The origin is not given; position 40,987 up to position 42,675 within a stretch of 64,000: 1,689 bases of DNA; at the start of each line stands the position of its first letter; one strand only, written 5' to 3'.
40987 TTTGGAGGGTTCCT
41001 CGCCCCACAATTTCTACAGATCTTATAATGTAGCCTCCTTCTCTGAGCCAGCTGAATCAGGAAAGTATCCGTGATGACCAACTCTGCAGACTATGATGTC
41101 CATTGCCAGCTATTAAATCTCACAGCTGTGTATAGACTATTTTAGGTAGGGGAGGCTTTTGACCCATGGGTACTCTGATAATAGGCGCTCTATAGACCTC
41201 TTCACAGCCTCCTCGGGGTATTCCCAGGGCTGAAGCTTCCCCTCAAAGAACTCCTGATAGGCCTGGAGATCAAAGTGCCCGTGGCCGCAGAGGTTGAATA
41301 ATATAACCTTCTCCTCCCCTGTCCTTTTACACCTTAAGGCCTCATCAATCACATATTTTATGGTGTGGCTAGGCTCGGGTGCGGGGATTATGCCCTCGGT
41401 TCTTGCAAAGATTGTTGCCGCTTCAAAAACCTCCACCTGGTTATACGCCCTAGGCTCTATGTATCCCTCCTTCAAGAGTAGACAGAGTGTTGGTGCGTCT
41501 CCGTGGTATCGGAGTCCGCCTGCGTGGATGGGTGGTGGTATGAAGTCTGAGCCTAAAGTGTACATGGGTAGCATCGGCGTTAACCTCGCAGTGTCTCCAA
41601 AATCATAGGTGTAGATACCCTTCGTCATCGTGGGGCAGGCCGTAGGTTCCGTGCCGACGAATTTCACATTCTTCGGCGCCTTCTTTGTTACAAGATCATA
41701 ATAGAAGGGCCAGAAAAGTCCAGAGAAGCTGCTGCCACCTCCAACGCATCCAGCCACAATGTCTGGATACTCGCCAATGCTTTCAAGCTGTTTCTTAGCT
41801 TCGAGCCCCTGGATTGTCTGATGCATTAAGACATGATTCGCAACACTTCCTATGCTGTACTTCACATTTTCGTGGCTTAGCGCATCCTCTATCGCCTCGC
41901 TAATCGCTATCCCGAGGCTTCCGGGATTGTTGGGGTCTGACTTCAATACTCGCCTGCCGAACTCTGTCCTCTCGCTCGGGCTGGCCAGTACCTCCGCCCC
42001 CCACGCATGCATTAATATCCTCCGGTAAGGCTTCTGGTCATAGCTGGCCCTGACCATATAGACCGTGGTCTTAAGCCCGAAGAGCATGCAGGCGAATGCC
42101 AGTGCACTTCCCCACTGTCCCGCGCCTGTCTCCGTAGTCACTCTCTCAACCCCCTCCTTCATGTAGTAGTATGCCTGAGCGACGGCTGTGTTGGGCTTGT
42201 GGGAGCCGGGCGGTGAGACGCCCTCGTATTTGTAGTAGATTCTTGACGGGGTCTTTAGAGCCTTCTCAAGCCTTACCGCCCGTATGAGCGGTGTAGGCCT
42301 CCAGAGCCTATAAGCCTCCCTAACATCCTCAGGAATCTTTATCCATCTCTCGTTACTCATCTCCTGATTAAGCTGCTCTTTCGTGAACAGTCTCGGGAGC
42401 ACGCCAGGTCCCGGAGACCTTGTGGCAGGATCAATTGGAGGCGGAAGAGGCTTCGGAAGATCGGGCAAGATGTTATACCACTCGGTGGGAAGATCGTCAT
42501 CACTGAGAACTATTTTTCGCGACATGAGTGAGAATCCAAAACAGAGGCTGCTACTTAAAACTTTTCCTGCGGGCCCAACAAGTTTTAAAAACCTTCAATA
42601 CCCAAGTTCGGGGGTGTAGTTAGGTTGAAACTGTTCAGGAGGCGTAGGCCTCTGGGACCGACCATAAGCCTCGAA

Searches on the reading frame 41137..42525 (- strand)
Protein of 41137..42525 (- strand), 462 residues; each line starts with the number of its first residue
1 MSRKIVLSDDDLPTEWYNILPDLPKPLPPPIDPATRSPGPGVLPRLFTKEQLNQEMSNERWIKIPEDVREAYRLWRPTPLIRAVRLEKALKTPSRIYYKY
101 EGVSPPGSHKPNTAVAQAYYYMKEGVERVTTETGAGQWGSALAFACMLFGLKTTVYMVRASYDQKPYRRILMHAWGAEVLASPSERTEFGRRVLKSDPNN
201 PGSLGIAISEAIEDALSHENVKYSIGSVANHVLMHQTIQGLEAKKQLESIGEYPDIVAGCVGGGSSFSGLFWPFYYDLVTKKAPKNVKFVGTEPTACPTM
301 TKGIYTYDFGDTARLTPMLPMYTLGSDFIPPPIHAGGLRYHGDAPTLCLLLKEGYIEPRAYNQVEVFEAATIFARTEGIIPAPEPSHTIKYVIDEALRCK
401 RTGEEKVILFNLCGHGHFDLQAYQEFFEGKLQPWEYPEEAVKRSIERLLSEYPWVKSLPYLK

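Call 9: search_protein_families(library=pfam, proteins=[window:41137-42525:-], max_evalue=0.001)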
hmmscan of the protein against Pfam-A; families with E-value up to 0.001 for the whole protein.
window:41137-42525:- (462 aa): 1 family
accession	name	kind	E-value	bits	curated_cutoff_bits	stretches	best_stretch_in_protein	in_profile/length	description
PF00291.31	PALP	-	2e-34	119.7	35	1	75-414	5-295/295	Pyridoxal-phosphate dependent enzyme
